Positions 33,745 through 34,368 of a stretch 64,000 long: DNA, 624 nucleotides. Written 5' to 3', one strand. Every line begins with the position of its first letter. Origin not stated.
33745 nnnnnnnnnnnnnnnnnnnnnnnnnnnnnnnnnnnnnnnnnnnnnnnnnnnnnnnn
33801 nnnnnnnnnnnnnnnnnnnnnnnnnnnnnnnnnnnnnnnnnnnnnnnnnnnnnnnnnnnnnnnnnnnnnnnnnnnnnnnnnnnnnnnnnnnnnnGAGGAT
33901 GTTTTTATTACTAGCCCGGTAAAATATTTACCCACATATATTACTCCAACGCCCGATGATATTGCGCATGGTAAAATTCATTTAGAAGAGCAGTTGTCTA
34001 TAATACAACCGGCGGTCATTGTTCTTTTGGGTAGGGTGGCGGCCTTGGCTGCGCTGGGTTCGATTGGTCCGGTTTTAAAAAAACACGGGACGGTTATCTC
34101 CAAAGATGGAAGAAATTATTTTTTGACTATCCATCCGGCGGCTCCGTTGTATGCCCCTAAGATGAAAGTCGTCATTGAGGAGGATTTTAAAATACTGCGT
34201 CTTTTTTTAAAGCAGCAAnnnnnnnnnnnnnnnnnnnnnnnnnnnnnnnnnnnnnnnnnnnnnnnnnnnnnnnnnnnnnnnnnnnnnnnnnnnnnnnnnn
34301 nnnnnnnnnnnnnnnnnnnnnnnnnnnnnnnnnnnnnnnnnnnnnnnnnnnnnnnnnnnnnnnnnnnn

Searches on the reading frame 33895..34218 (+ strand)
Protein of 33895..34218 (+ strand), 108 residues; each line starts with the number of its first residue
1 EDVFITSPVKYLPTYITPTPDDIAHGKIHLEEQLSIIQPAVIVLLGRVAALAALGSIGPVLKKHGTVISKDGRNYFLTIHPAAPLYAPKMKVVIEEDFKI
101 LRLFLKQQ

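Call 37: find_related_loci(query=A3, collection=metagenome_contigs, flank=6000)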
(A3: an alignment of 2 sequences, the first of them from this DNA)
Query A3 (108 aa) in metagenome_contigs; peptide patterns used: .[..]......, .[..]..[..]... (x = any residue, [..] = any of these).
231 stretches matched a pattern; 78 encode a relative of the query (tblastn E <= 1e-3); 78 distinct loci.
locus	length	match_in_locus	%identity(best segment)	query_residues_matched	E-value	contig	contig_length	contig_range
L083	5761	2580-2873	65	1-98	2e-40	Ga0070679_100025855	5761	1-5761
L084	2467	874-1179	60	1-102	2e-39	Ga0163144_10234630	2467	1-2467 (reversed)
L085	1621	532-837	61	1-102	7e-40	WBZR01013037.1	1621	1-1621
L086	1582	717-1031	58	1-105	9e-39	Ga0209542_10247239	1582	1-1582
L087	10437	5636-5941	60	1-102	3e-38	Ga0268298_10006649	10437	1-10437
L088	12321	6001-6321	56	1-107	5e-38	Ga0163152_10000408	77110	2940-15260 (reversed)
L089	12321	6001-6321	56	1-107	5e-38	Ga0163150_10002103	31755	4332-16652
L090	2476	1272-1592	59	1-107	1e-37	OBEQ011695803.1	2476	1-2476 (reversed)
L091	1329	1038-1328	61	1-97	6e-38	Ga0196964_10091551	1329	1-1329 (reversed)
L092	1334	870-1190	53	1-107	9e-38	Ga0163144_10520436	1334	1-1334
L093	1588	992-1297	60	1-102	3e-37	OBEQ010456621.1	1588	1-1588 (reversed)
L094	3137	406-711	60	1-102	8e-37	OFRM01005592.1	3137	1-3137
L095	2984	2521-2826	60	1-102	8e-37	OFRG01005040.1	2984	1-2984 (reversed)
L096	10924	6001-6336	54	1-107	2e-35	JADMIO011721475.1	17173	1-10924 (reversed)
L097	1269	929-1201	60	1-91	4e-35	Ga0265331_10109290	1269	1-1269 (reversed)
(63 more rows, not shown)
